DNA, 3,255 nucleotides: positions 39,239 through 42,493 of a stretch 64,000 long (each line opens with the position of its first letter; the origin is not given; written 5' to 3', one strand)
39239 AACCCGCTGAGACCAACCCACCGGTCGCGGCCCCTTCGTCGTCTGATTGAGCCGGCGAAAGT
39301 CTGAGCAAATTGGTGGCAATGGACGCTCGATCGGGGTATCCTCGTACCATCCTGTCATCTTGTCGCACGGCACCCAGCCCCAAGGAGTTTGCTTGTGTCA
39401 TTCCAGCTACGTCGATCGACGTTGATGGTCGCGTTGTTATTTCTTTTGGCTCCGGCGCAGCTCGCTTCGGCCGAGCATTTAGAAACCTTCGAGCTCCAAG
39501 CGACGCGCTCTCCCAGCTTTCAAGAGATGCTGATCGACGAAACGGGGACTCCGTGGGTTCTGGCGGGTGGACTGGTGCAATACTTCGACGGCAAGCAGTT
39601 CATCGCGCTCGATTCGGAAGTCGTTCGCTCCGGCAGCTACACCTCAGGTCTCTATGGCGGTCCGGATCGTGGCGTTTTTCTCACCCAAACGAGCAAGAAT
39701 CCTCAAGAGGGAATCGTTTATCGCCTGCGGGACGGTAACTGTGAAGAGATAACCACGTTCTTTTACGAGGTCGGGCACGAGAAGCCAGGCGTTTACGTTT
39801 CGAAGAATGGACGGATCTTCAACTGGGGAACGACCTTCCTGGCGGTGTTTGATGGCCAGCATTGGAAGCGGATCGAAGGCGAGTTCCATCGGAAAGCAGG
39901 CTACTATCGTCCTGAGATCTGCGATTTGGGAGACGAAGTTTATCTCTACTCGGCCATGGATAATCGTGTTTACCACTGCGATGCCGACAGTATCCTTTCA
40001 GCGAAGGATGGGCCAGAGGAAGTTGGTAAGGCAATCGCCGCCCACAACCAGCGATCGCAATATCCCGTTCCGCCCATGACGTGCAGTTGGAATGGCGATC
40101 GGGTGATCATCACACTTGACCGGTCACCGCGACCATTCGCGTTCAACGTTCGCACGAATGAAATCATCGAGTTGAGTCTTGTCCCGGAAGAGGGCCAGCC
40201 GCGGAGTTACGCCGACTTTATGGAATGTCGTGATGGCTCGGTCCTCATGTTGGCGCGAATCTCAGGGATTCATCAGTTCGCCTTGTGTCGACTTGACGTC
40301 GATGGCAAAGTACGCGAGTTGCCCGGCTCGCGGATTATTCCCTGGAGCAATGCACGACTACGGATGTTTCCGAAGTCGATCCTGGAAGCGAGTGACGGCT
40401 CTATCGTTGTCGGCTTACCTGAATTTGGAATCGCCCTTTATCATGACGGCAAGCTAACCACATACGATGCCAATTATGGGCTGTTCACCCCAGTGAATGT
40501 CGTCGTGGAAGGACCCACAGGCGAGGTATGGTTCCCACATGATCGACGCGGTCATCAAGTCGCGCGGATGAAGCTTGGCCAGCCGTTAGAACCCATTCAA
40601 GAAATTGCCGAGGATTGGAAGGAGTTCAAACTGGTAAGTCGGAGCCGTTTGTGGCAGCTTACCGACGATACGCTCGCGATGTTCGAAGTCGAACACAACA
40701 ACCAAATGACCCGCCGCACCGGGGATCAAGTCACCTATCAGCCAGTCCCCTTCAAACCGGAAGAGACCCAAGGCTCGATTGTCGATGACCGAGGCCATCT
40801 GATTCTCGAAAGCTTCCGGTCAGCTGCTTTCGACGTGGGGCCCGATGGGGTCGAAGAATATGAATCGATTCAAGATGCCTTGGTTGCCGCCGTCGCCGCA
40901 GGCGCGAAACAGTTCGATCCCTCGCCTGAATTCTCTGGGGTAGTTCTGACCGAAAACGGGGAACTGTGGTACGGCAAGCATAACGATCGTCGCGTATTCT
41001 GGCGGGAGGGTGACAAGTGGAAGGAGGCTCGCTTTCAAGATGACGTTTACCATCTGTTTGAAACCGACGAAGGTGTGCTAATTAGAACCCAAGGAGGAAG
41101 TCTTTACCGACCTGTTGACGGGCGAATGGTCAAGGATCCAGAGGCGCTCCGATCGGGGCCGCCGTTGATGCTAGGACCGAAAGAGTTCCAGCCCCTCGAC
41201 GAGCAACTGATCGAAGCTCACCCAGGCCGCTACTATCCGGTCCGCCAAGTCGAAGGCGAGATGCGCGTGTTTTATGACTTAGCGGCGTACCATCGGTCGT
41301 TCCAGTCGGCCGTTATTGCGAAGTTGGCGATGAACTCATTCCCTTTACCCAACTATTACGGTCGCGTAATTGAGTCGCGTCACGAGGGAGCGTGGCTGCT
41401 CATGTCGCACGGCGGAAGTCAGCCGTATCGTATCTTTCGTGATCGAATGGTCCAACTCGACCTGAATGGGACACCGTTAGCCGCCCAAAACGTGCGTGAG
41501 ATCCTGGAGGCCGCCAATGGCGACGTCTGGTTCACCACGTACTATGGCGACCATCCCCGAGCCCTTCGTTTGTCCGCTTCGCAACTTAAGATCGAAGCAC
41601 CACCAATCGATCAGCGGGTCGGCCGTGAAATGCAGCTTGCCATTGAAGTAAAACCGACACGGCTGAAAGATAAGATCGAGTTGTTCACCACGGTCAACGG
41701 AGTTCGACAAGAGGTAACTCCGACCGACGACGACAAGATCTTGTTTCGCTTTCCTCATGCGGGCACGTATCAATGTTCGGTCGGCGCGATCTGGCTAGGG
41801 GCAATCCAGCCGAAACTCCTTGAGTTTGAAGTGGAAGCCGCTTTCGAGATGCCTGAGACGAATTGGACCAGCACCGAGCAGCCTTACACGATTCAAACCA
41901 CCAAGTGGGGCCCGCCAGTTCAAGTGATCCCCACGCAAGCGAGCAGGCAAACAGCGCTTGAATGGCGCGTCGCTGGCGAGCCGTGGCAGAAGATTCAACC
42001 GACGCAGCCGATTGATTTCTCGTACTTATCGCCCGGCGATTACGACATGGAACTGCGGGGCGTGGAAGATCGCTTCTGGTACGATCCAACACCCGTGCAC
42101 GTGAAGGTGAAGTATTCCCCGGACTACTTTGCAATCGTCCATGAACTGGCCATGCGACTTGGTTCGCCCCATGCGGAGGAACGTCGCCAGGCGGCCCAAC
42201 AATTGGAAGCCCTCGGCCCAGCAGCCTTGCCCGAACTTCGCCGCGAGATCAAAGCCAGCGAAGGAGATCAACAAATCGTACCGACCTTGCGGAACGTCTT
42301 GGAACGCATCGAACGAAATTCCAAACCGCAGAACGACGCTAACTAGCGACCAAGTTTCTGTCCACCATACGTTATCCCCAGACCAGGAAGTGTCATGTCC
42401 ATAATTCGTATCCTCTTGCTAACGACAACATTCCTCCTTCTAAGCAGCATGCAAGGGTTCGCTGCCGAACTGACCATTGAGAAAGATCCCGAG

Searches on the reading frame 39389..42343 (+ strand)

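Call 3: search_protein_families(library=pfam, proteins=[window:39389-42343:+], max_evalue=0.01)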
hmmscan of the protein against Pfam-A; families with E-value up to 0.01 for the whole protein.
window:39389-42343:+ (985 aa): 1 family
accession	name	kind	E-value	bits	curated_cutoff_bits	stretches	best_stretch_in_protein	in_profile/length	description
PF07494.17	Reg_prop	-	0.002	18.5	20.4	0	697-718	2-23/24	Two component regulator propeller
